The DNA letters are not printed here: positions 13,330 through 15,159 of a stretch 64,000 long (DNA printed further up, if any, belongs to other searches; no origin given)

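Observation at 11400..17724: [NiFe]-hydrogenase embedded between fhs and metV-metF: candidate H2-dependent methylene-THF reductase module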

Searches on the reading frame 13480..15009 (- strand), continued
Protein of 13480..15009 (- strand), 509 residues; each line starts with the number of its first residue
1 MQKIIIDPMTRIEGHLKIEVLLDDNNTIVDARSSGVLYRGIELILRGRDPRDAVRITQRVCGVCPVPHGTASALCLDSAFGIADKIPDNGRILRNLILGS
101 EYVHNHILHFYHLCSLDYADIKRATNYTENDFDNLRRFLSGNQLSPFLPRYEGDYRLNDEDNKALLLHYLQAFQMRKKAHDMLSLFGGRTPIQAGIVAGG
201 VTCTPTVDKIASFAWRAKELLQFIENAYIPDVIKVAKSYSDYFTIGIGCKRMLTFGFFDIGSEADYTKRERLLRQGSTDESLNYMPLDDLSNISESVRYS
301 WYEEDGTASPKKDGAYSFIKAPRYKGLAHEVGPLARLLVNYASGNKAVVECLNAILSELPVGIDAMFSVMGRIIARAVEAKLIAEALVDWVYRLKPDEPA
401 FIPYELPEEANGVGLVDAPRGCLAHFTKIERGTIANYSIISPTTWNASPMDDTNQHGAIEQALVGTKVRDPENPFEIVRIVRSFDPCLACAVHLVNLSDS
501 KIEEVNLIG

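Call 12: find_encoding_contigs(protein=P0013, flank=8000, max_places=2)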
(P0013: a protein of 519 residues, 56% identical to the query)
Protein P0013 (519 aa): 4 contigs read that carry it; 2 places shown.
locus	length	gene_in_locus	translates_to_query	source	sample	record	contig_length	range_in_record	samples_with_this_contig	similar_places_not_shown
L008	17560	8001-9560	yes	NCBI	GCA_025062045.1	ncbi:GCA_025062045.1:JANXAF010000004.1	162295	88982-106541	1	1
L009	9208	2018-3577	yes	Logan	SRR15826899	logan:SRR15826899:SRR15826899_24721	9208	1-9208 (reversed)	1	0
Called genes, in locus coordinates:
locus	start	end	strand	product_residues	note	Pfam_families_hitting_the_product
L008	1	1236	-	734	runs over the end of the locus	PF00989:PAS, PF08448:PAS_4, PF13188:PAS_8, PF08447:PAS_3, PF13426:PAS_9, PF00989:PAS, PF13188:PAS_8, PF13426:PAS_9, +8 more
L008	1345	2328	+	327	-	PF00072:Response_reg, PF00211:Guanylate_cyc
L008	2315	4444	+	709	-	PF01966:HD, PF13328:HD_4, PF04607:RelA_SpoT, PF02824:TGS, PF19296:RelA_AH, PF28438:RelA_RIS, PF13291:ACT_4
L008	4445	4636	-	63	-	PF00830:Ribosomal_L28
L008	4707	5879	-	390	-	PF00155:Aminotran_1_2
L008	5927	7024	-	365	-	PF04055:Radical_SAM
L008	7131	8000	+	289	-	PF01058:Oxidored_q6, PF14720:NiFe_hyd_SSU_C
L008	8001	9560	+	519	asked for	PF27537:HoxH (weak), PF00374:NiFeSe_Hases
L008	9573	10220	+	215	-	PF12225:DUF5981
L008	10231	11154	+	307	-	PF02219:MTHFR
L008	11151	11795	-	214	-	PF00072:Response_reg, PF00196:GerE, PF08281:Sigma70_r4_2 (weak)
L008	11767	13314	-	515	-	PF01590:GAF, PF13185:GAF_2, PF13492:GAF_3, PF07730:HisKA_3, PF02518:HATPase_c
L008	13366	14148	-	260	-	PF00072:Response_reg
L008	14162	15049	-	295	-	PF02219:MTHFR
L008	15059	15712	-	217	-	PF12225:DUF5981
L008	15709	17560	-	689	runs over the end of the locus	PF00037:Fer4 (faint), PF14691:Fer4_20, PF07992:Pyr_redox_2, PF13450:NAD_binding_8, PF12838:Fer4_7 (weak), PF13237:Fer4_10, PF14697:Fer4_21 (weak), PF02662:FlpD, +3 more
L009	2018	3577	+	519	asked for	PF27537:HoxH (weak), PF00374:NiFeSe_Hases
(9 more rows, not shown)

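Call 13: find_encoding_contigs(protein=P0011, flank=8000, max_places=2)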
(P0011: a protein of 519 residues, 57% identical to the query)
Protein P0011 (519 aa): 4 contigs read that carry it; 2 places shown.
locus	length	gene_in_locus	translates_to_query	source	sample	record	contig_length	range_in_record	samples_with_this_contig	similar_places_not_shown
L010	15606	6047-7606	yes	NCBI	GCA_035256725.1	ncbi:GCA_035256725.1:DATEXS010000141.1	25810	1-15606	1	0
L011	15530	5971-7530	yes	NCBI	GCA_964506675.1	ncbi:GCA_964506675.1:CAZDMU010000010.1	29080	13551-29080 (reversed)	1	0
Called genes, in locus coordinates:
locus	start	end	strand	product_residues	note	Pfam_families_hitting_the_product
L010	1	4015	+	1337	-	PF14691:Fer4_20, PF07992:Pyr_redox_2, PF13738:Pyr_redox_3 (weak), PF00070:Pyr_redox (weak), PF00890:FAD_binding_2 (weak), PF07992:Pyr_redox_2 (weak), PF12831:FAD_oxidored (weak), PF13450:NAD_binding_8 (weak), +10 more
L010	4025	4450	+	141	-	-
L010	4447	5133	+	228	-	PF12225:DUF5981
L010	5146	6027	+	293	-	PF01058:Oxidored_q6, PF14720:NiFe_hyd_SSU_C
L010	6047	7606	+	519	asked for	PF27537:HoxH, PF00374:NiFeSe_Hases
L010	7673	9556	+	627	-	PF00027:cNMP_binding, PF00512:HisKA, PF02518:HATPase_c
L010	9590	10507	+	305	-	PF02219:MTHFR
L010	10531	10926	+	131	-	PF00072:Response_reg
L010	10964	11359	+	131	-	PF00072:Response_reg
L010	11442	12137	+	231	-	PF12225:DUF5981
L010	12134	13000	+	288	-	PF02219:MTHFR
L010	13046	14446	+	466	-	PF13183:Fer4_8, PF13187:Fer4_9 (weak), PF13534:Fer4_17, PF02754:CCG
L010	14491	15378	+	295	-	PF00763:THF_DHG_CYH, PF02882:THF_DHG_CYH_C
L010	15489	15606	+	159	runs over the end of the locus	PF01750:HycI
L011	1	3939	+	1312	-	?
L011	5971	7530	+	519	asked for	PF27537:HoxH, PF00374:NiFeSe_Hases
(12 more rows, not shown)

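Call 21: search_solved_structures(query=window:13480-15009:-, max_evalue=1e-10)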
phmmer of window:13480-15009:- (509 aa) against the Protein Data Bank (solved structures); distinct sequences matched with E-value up to 1e-10: 68 (the best 60 are shown).
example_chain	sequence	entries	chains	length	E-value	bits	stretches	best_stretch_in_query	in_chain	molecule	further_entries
5jsu_B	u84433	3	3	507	5.9e-126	424.3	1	4-503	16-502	Periplasmic [NiFeSe] hydrogenase, large subunit, selenocysteine-containing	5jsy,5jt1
5jsh_B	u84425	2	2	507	1.9e-124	419.3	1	4-503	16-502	Periplasmic [NiFeSe] hydrogenase, large subunit, selenocysteine-containing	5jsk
6z8o_B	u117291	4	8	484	4.4e-123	414.8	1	4-493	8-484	Periplasmic [NiFeSe] hydrogenase, large subunit, selenocysteine-containing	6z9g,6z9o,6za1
6ru9_B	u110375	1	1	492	4.7e-123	414.7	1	4-493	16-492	Periplasmic [NiFeSe] hydrogenase, large subunit, selenocysteine-containing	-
6rtp_B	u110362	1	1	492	6.3e-123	414.3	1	4-493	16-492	Periplasmic [NiFeSe] hydrogenase, large subunit, selenocysteine-containing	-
6z8m_B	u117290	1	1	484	1.1e-122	413.5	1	4-493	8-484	Periplasmic [NiFeSe] hydrogenase, large subunit, selenocysteine-containing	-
6ruc_B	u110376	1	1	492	1.2e-122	413.3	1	4-493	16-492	Periplasmic [NiFeSe] hydrogenase, large subunit, selenocysteine-containing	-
3ze6_B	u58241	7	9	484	1.5e-122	413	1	4-493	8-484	PERIPLASMIC [NIFESE] HYDROGENASE, LARGE SUBUNIT, SELENOCYS SELENOCYSTEINE-CONTAINING | PERIPLASMIC [NIFESE] HYDROGENASE, LARGE SUBUNIT, SELENOCYSTEINE-CONTAININ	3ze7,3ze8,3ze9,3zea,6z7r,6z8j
2wpn_B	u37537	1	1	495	1.7e-122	412.9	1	4-493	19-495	PERIPLASMIC [NIFESE] HYDROGENASE, LARGE SUBUNIT, SELENOCYSTEINE-CONTAINING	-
4kl8_L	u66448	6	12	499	2.8e-114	385.8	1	3-493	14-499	Nickel-dependent hydrogenase large subunit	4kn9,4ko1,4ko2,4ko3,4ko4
1cc1_L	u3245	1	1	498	1.1e-113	383.9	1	3-493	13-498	HYDROGENASE (LARGE SUBUNIT)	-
1h2a_L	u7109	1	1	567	1.2e-112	380.3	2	133-502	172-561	HYDROGENASE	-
4u9h_L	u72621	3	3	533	1.4e-111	376.9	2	133-493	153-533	Periplasmic [NiFe] hydrogenase large subunit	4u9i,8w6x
5xle_L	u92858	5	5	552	1.6e-111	376.6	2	133-493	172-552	Periplasmic [NiFe] hydrogenase large subunit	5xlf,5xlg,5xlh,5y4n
1ubh_L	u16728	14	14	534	2.6e-111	376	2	133-493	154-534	Periplasmic [NiFe] hydrogenase large subunit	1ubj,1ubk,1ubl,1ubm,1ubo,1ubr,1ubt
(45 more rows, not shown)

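Call 26: find_related_loci(query=A1, collection=genome_contigs, flank=10000)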
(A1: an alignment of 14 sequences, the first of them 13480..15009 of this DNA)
Query A1 (509 aa) in genome_contigs; peptide patterns used: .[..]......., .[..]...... (x = any residue, [..] = any of these).
599 stretches matched a pattern (row limit reached: there are more); 569 encode a relative of the query (tblastn E <= 1e-3); the best 80 are kept; 80 distinct loci.
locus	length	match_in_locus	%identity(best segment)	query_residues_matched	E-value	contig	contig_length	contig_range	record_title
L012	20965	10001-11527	72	1-509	0e+0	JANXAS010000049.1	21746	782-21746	MAG: Armatimonadota bacterium isolate SKYB128 NODE_49_length_21746_cov_5.240897, whole genome shotgun sequence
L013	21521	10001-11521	57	1-496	0e+0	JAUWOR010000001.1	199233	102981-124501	MAG: Dehalococcoidia bacterium isolate CSMAG_2455 CSMAG_2455_k141_17175_length_199233_cov_19.9934, whole genome shotgun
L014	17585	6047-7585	57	1-502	0e+0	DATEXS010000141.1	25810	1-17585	MAG TPA_asm: Anaerolineae bacterium isolate SMAG_U8425 k141_1139840, whole genome shotgun sequence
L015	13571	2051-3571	55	1-496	0e+0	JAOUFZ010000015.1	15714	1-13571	MAG: Dehalococcoidia bacterium isolate 4_1_July_SF_Bin57 4_1_July_SF_Bin57_scaffold_1623_c1, whole genome shotgun sequen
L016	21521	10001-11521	56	1-496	0e+0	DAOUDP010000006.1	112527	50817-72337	MAG TPA_asm: Dehalococcoidia bacterium isolate M62_259 111730, whole genome shotgun sequence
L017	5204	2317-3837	55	1-496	0e+0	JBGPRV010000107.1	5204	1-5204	MAG: Dehalococcoidia bacterium isolate OBJ1_062018_130_33 k141_478804_length_5204_cov_50.4426, whole genome shotgun sequ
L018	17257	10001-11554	54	1-507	0e+0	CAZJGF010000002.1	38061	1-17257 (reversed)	MAG TPA_asm: uncultured Dehalococcoidales bacterium isolate binchicken_co34_567 genome assembly, contig: NODE_1478_lengt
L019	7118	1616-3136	55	1-496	0e+0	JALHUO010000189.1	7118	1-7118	MAG: Dehalococcoidia bacterium isolate PFL52 seq_4177730, whole genome shotgun sequence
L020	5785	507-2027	56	1-496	0e+0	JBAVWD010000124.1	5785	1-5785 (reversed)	MAG: Anaerolineae bacterium isolate MFD01591_ilm_asm_bin2 k127_78075, whole genome shotgun sequence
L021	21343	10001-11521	56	1-496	0e+0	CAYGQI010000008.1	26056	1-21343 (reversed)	MAG TPA_asm: uncultured Anaerolineales bacterium isolate ERP119294_co1_125 genome assembly, contig: NODE_2161_length_260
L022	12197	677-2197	55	1-496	0e+0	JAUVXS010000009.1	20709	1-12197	MAG: Dehalococcoidia bacterium isolate CSMAG_1222 CSMAG_1222_k141_776416_length_20709_cov_6.5436, whole genome shotgun s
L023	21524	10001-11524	55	1-497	0e+0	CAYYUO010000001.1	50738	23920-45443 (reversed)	MAG TPA_asm: uncultured Dehalococcoidales bacterium isolate binchicken_co34_425 genome assembly, contig: NODE_860_length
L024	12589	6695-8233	54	1-502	0e+0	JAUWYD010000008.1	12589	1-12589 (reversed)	MAG: Chloroflexota bacterium isolate CSMAG_2701 CSMAG_2701_k141_2434846_length_12589_cov_27.7813, whole genome shotgun s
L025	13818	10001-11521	54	1-496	0e+0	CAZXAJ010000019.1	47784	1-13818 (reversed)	MAG TPA_asm: uncultured Dehalococcoidales bacterium isolate binchicken_co334_347 genome assembly, contig: NODE_1113_leng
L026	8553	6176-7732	55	2-508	0e+0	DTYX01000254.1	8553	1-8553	MAG TPA_asm: Candidatus Poribacteria bacterium isolate UWMA-0232 k99_160655, whole genome shotgun sequence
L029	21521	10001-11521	55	1-496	0e+0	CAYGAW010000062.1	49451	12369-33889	MAG TPA_asm: uncultured Anaerolineales bacterium isolate ERP108616_co1_293 genome assembly, contig: k119_2133060, whole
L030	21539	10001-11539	54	1-502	0e+0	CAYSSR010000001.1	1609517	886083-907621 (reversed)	MAG TPA_asm: uncultured Anaerolineales bacterium isolate binchicken_co178_113 genome assembly, contig: NODE_1_length_160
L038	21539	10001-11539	55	1-502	0e+0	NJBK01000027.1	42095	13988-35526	MAG: Chloroflexi bacterium B3_Chlor 577, whole genome shotgun sequence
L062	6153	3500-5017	55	1-496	0e+0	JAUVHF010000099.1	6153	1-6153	MAG: Anaerolineales bacterium isolate CSMAG_395 CSMAG_395_k141_98150_length_6153_cov_17.0000, whole genome shotgun seque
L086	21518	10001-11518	53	1-496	9e-179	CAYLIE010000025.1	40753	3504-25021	MAG TPA_asm: uncultured Anaerolineales bacterium isolate binchicken_co294_77 genome assembly, contig: NODE_1405_length_4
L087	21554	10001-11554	53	1-508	1e-178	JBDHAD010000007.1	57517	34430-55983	MAG: Gemmatimonadota bacterium isolate M3-44_Bin_137 M3-44_Bin_137_scaffold_1122, whole genome shotgun sequence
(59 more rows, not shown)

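Call 45: search_protein_families(library=pfam, proteins=[L087:13255-14196:+, L087:14193-15362:+, L087:16190-17167:+, L087:8339-8968:+, L087:6697-7863:+, L086:8649-9647:+, L086:16148-17038:+, L086:17039-17701:+, L001:6256-7308:+, L001:7367-8077:+], max_evalue=0.0001)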
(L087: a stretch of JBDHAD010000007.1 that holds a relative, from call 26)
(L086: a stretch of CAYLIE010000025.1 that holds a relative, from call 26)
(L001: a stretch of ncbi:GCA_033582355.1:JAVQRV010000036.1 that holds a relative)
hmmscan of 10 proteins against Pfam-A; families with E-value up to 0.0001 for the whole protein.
L087:13255-14196:+ (313 aa): 8 families
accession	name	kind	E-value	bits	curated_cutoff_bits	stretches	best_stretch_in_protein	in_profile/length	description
PF13247.11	Fer4_11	-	1.2e-18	67.5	26.2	1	111-208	2-100/100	4Fe-4S dicluster domain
PF13237.11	Fer4_10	-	3.3e-11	43.4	25.5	1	144-199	2-53/53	4Fe-4S dicluster domain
PF12838.12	Fer4_7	-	6.6e-10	39.7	27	2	118-165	1-52/52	4Fe-4S dicluster domain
PF12797.12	Fer4_2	-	9.5e-09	35.1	24.5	1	143-163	2-22/22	4Fe-4S binding domain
PF00037.32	Fer4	-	3e-08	33.6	21.1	1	144-166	1-23/24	4Fe-4S binding domain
PF12837.12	Fer4_6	-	9.8e-08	32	25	1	144-165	2-23/24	4Fe-4S binding domain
PF13187.11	Fer4_9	-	1.2e-07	32.1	27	1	150-202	1-51/52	4Fe-4S dicluster domain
PF14697.11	Fer4_21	-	1.4e-06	28.8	35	1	117-163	6-53/59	4Fe-4S dicluster domain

L087:14193-15362:+ (389 aa): 1 family
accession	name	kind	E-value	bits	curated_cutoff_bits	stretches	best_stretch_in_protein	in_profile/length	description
PF03916.19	NrfD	-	6.3e-20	72.5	25.8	1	43-334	2-303/313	Polysulphide reductase, NrfD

L087:16190-17167:+ (325 aa): 1 family
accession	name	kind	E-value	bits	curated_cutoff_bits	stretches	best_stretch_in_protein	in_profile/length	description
PF05154.21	TM2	-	7.6e-18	64.9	27.9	1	36-84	2-51/51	TM2 domain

L087:8339-8968:+ (209 aa): 0 families

L087:6697-7863:+ (388 aa): 2 families
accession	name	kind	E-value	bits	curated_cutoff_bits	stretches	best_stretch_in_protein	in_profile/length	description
PF02769.27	AIRS_C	-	3.9e-29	102.3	23.1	1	213-365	1-154/156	AIR synthase related protein, C-terminal domain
PF00586.29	AIRS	-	4.9e-26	91.8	24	1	89-201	2-112/112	AIR synthase related protein, N-terminal domain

L086:8649-9647:+ (332 aa): 2 families
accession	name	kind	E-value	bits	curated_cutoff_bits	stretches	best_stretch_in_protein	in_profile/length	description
PF01676.23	Metalloenzyme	-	6e-18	65.7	24.3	1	165-285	126-251/252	Metalloenzyme superfamily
PF01663.27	Phosphodiest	-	1.1e-08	35.6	23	1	167-251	141-232/342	Type I phosphodiesterase / nucleotide pyrophosphatase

L086:16148-17038:+ (296 aa): 12 families
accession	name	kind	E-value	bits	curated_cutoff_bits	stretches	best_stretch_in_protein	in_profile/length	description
PF13247.11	Fer4_11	-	7.1e-18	65.1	26.2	1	98-196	2-96/100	4Fe-4S dicluster domain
PF12838.12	Fer4_7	-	4.5e-16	59.5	27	2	50-122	1-52/52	4Fe-4S dicluster domain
PF00037.32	Fer4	-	5.1e-14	51.8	21.1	1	133-152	3-22/24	4Fe-4S binding domain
PF13187.11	Fer4_9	-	9.7e-14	51.6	27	2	50-122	1-51/52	4Fe-4S dicluster domain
PF12837.12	Fer4_6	-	2.3e-12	46.6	25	1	132-152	3-23/24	4Fe-4S binding domain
PF12797.12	Fer4_2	-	2.4e-12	46.4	24.5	2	132-150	4-22/22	4Fe-4S binding domain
PF13237.11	Fer4_10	-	6e-09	36.1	25.5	1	133-191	4-53/53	4Fe-4S dicluster domain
PF25160.1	LdpA_Fe-S-bd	-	1.4e-06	28.4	27.6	1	112-152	7-42/49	LdpA Fe-S cluster-binding domain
PF14697.11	Fer4_21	-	1.5e-06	28.7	35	0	132-193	2-55/59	4Fe-4S dicluster domain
PF13183.11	Fer4_8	-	6.9e-06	26.9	27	0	49-121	3-67/68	4Fe-4S dicluster domain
PF13484.11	Fer4_16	-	3.6e-05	24.9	30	0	105-126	1-20/66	4Fe-4S double cluster binding domain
PF12798.12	Fer4_3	-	3.6e-05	24.7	27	0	138-151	1-14/15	4Fe-4S binding domain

L086:17039-17701:+ (220 aa): 1 family
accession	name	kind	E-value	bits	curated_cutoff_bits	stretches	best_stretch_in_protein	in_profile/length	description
PF01292.26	Ni_hydr_CYTB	-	7.3e-24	85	30.1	1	11-196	2-179/179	Prokaryotic cytochrome b561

L001:6256-7308:+ (350 aa): 0 families

L001:7367-8077:+ (236 aa): 0 families

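Call 69: search_protein_families(library=ncbifam, proteins=[L087:10001-11557:+, L010:6047-7606:+, L008:8001-9560:+, L062:3500-5017:+], max_evalue=1e-20)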
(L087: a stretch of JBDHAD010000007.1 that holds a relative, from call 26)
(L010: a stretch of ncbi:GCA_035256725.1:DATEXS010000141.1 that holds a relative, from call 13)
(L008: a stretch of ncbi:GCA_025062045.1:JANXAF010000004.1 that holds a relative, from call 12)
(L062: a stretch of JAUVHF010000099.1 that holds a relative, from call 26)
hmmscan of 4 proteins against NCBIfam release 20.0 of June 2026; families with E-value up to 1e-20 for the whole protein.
L087:10001-11557:+ (518 aa): 7 families
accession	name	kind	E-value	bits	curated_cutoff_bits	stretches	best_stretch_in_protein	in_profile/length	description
NF033181.1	NiFeSe_hydrog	equivalog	1.6e-208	693.7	600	1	1-515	1-507/507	nickel-dependent hydrogenase large subunit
NF045518.1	H2_NiFeSe_large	exception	8.8e-166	552.5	780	2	137-505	113-482/485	NiFeSe hydrogenase large subunit HysA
NF007778.0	PRK10467.1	equivalog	1.3e-107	360.4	969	2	135-517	154-566/567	hydrogenase 2 large subunit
NF007550.0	PRK10170.1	equivalog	2.3e-97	326.8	1101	1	3-512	18-591/597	Ni/Fe-hydrogenase large subunit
TIGR03295.1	frhA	equivalog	1.6e-43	149.2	392.5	1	3-137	4-140/412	coenzyme F420 hydrogenase subunit alpha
NF041785.2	VhuA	equivalog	8.9e-32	110.1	800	1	1-118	1-117/418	F420-non-reducing hydrogenase Vhu subunit A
NF040828.1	sulfhyd_ShyA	equivalog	1.3e-31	109.9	700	0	4-118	3-116/415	NAD(P)-dependent hydrogenase/sulfhydrogenase 2 subunit alpha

L010:6047-7606:+ (519 aa): 7 families
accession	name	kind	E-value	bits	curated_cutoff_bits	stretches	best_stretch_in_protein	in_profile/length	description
NF033181.1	NiFeSe_hydrog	equivalog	5.6e-221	734.8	600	1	1-515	1-506/507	nickel-dependent hydrogenase large subunit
NF045518.1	H2_NiFeSe_large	exception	1.8e-168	561.4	780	2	138-507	114-483/485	NiFeSe hydrogenase large subunit HysA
NF007778.0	PRK10467.1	equivalog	2.7e-110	369.3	969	1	3-517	4-565/567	hydrogenase 2 large subunit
NF007550.0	PRK10170.1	equivalog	5.9e-99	332.1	1101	1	3-513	18-591/597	Ni/Fe-hydrogenase large subunit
TIGR03295.1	frhA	equivalog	1.8e-37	129.3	392.5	1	3-349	4-275/412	coenzyme F420 hydrogenase subunit alpha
NF040828.1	sulfhyd_ShyA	equivalog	1.3e-31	110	700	0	4-118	3-116/415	NAD(P)-dependent hydrogenase/sulfhydrogenase 2 subunit alpha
NF041785.2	VhuA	equivalog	1.1e-28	100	800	1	1-141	1-134/418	F420-non-reducing hydrogenase Vhu subunit A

L008:8001-9560:+ (519 aa): 7 families
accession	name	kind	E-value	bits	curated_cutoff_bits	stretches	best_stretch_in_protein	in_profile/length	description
NF033181.1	NiFeSe_hydrog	equivalog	8.7e-211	701.2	600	1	1-514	1-505/507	nickel-dependent hydrogenase large subunit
NF045518.1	H2_NiFeSe_large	exception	5.6e-166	553.1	780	2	137-508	113-484/485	NiFeSe hydrogenase large subunit HysA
NF007778.0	PRK10467.1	equivalog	9.8e-112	374.1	969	2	135-517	154-565/567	hydrogenase 2 large subunit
NF007550.0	PRK10170.1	equivalog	2.8e-96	323.2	1101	2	135-515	169-593/597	Ni/Fe-hydrogenase large subunit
TIGR03295.1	frhA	equivalog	3.1e-41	141.7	392.5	1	3-507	4-398/412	coenzyme F420 hydrogenase subunit alpha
NF040828.1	sulfhyd_ShyA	equivalog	4.8e-33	114.7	700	0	322-506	235-413/415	NAD(P)-dependent hydrogenase/sulfhydrogenase 2 subunit alpha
NF041785.2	VhuA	equivalog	5.4e-27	94.4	800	0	1-118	1-117/418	F420-non-reducing hydrogenase Vhu subunit A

L062:3500-5017:+ (506 aa): 7 families
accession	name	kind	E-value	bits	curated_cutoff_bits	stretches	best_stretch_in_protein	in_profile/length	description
NF033181.1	NiFeSe_hydrog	equivalog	3.2e-217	722.4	600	1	1-505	1-497/507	nickel-dependent hydrogenase large subunit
NF045518.1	H2_NiFeSe_large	exception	4.9e-169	563.2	780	1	2-505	2-482/485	NiFeSe hydrogenase large subunit HysA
NF007778.0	PRK10467.1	equivalog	3.5e-108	362.4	969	1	3-505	4-554/567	hydrogenase 2 large subunit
NF007550.0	PRK10170.1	equivalog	2.8e-98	329.9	1101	2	134-505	168-584/597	Ni/Fe-hydrogenase large subunit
TIGR03295.1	frhA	equivalog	5.7e-43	147.4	392.5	1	3-208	4-168/412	coenzyme F420 hydrogenase subunit alpha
NF041785.2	VhuA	equivalog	1.1e-36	126.3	800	1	1-118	1-117/418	F420-non-reducing hydrogenase Vhu subunit A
NF040828.1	sulfhyd_ShyA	equivalog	2.4e-34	119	700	0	4-118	3-116/415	NAD(P)-dependent hydrogenase/sulfhydrogenase 2 subunit alpha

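Call 71: find_encoding_contigs(protein=P0060, flank=8000, max_places=1)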
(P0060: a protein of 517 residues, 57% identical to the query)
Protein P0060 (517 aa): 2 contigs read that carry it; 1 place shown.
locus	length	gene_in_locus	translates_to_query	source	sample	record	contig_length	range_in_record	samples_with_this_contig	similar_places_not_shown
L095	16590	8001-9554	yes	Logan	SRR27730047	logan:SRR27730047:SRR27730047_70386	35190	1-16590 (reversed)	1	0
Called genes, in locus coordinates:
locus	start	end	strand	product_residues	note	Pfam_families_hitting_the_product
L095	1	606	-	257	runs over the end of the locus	PF04055:Radical_SAM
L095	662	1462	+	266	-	-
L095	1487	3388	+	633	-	PF06480:FtsH_ext, PF00004:AAA, PF07728:AAA_5 (faint), PF13401:AAA_22 (faint), PF17862:AAA_lid_3, PF01434:Peptidase_M41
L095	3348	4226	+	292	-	-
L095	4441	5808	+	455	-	PF01171:ATP_bind_3, PF11734:TilS_C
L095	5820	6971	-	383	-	PF07690:MFS_1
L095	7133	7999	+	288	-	PF01058:Oxidored_q6, PF14720:NiFe_hyd_SSU_C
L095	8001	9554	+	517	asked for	PF27537:HoxH, PF00374:NiFeSe_Hases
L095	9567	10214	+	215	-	PF12225:DUF5981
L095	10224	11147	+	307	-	PF02219:MTHFR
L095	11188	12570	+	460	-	PF00083:Sugar_tr, PF07690:MFS_1, PF05977:MFS_3 (weak), PF07690:MFS_1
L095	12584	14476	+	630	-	PF02730:AFOR_N, PF01314:AFOR_C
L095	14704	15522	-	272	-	PF00528:BPD_transp_1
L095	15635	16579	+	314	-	PF13482:RNase_H_2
